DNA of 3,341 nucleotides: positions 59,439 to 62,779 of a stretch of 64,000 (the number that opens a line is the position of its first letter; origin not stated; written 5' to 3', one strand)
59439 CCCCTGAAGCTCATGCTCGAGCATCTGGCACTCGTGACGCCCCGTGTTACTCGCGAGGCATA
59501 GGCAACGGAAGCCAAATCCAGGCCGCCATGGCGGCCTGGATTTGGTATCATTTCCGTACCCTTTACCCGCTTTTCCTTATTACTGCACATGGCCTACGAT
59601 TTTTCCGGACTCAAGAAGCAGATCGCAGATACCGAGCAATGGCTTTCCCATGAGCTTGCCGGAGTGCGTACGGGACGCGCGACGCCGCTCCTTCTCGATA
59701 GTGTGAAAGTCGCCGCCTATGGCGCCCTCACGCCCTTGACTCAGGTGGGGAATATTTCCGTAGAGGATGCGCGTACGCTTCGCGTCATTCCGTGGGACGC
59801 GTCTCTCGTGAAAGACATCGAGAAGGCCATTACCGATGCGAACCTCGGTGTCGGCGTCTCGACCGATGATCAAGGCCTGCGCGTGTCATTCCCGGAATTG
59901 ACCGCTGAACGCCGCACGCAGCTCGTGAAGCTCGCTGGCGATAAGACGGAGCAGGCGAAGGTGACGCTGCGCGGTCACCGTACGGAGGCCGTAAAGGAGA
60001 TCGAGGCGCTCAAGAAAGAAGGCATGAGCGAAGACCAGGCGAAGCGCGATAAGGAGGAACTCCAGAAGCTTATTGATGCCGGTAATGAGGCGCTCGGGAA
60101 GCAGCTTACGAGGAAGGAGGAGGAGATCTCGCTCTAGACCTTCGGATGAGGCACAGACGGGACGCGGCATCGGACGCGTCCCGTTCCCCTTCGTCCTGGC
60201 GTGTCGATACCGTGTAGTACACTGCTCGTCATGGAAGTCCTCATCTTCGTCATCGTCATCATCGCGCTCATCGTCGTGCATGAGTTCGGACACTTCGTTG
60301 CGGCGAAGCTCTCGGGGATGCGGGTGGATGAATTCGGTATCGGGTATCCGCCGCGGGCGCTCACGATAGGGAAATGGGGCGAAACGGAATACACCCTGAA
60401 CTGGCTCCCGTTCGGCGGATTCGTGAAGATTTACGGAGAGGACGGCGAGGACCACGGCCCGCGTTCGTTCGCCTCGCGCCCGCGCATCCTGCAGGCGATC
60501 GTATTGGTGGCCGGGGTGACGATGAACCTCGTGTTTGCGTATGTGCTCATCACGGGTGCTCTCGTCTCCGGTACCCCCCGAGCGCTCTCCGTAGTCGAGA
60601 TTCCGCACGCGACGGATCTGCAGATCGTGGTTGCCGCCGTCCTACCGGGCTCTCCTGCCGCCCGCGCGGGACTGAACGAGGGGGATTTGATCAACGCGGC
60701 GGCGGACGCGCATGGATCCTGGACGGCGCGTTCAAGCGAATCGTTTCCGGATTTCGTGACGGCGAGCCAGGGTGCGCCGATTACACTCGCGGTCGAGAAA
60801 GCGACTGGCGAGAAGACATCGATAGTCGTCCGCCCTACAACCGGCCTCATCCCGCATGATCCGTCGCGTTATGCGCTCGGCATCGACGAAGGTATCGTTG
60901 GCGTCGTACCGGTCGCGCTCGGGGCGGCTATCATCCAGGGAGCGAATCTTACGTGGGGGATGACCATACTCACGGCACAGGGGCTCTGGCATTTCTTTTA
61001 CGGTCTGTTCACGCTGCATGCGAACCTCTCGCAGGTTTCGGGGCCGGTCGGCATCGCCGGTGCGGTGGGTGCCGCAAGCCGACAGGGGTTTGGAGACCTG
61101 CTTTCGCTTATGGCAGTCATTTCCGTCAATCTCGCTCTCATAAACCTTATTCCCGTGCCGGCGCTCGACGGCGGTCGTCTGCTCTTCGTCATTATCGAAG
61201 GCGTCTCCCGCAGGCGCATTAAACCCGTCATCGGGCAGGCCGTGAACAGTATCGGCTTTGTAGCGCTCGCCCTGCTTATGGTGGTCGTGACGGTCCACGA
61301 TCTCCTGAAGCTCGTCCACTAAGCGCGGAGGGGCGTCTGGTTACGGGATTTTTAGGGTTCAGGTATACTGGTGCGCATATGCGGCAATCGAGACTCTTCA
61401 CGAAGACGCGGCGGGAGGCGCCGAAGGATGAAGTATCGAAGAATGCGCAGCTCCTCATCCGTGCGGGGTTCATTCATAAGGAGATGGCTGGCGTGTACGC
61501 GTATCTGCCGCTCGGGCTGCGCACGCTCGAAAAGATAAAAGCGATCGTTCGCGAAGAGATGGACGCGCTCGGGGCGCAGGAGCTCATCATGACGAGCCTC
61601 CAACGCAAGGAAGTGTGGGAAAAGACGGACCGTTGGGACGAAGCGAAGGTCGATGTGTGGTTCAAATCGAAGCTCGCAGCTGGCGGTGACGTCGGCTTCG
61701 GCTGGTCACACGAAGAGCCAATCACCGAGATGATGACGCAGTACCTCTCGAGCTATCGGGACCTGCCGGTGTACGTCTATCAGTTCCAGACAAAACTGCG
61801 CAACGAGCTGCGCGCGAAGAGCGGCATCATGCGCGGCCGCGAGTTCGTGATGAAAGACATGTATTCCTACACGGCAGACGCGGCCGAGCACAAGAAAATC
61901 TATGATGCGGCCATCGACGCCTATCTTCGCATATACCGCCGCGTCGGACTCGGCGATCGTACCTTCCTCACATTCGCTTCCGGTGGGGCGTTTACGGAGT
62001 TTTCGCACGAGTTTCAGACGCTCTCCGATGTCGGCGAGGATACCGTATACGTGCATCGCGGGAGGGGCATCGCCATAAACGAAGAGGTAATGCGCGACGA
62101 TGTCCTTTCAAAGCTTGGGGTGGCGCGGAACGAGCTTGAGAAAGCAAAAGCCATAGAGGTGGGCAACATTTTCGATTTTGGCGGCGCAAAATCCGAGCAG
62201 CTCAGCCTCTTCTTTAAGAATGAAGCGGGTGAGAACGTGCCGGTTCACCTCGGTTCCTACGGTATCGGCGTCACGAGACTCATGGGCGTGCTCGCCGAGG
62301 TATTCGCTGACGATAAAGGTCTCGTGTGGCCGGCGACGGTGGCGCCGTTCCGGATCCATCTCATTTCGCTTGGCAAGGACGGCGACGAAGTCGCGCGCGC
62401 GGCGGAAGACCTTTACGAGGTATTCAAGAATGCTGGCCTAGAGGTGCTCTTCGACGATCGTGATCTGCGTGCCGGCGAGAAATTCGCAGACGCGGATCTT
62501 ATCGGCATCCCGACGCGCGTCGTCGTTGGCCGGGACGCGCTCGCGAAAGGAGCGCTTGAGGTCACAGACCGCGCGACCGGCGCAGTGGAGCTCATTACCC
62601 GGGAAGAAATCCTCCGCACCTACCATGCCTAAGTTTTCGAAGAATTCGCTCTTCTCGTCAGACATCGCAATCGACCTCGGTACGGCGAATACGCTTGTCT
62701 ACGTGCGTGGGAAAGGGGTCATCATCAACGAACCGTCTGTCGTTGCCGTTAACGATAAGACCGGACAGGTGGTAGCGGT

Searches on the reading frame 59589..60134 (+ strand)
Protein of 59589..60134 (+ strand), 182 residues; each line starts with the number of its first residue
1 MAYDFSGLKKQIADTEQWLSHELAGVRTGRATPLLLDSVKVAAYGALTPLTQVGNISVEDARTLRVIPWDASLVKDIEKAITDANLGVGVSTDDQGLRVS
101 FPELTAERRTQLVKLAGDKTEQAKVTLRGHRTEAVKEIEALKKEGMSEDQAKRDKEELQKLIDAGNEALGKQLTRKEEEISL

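Call 37: search_protein_families(library=pfam, proteins=[window:59589-60134:+], max_evalue=0.001)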
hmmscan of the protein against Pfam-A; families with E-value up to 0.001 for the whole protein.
window:59589-60134:+ (182 aa): 1 family
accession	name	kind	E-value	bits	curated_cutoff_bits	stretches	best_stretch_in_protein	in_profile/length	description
PF01765.24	RRF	-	1.2e-50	172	29.7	1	19-180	1-163/164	Ribosome recycling factor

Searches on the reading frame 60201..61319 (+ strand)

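Call 37: search_protein_families(library=pfam, proteins=[window:60201-61319:+], max_evalue=0.001)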
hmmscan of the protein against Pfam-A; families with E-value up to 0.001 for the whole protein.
window:60201-61319:+ (373 aa): 3 families
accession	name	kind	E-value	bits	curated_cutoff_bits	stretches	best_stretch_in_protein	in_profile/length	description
PF02163.28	Peptidase_M50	-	1.6e-53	181.8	27.2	1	16-358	2-220/221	Peptidase family M50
PF17820.7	PDZ_6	-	2.7e-05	24.3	27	1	143-164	1-22/54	PDZ domain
PF00595.29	PDZ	-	0.0008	20.2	23.2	0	139-164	24-49/81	PDZ domain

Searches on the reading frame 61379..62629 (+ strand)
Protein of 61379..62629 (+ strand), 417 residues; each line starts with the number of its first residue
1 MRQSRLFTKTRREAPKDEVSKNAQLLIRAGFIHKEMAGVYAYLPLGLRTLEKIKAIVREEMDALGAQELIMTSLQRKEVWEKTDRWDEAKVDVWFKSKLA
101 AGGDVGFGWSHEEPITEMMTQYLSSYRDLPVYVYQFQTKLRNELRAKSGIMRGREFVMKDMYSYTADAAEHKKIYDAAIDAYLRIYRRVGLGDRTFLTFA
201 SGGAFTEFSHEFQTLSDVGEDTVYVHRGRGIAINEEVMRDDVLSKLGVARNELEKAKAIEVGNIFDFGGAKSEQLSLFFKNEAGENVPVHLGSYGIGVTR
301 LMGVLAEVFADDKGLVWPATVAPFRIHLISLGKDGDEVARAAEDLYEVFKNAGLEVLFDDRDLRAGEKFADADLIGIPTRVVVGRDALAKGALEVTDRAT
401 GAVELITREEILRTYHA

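Call 37: search_protein_families(library=pfam, proteins=[window:61379-62629:+], max_evalue=0.001)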
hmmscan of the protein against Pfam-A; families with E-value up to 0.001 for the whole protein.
window:61379-62629:+ (417 aa): 2 families
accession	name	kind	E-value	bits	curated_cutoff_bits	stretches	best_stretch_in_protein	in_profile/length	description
PF00587.30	tRNA-synt_2b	-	1.2e-22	81.3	29.3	1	111-308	17-178/179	tRNA synthetase class II core domain (G, H, P, S and T)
PF03129.25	HGTP_anticodon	-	4.5e-18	65.6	21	1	328-412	4-88/94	Anticodon binding domain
